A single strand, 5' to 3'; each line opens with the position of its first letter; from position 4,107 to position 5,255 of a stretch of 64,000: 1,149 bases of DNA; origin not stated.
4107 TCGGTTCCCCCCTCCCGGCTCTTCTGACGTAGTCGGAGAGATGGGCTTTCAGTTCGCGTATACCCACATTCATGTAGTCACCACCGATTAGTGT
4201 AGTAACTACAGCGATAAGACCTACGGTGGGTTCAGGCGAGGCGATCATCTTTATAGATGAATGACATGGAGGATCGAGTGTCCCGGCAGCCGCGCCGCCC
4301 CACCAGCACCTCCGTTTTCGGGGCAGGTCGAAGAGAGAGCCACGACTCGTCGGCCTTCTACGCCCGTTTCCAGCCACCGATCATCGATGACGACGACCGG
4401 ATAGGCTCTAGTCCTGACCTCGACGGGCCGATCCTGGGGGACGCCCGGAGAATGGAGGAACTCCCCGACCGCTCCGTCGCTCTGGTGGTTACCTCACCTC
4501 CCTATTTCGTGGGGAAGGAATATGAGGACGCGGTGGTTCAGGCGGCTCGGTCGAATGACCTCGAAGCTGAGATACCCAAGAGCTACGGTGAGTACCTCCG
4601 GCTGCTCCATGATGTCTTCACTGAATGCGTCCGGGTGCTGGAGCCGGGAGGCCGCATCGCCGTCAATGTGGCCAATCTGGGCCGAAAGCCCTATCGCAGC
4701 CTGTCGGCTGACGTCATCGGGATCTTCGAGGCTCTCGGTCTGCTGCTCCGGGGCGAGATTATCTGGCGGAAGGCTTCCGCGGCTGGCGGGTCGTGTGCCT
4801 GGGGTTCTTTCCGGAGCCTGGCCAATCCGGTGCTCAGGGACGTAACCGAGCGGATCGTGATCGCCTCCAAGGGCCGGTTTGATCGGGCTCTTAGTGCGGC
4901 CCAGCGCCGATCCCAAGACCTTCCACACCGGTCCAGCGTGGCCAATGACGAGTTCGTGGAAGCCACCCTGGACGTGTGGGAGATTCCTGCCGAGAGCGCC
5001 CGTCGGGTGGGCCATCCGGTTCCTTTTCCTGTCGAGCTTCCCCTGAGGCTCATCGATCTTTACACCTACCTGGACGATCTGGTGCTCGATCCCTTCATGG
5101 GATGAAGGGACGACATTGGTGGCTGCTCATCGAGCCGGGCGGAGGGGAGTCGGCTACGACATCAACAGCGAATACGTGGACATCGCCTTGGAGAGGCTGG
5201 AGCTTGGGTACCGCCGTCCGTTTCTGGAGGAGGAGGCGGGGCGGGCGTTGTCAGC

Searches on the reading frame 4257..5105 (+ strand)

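Call 27: search_protein_families(library=pfam, proteins=[window:4257-5105:+], max_evalue=0.001)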
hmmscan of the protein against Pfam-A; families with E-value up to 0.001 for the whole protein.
window:4257-5105:+ (282 aa): 1 family
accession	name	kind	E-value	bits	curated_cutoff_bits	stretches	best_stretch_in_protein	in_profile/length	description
PF01555.25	N6_N4_Mtase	-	2e-26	93.8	26.7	1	74-282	1-191/221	DNA methylase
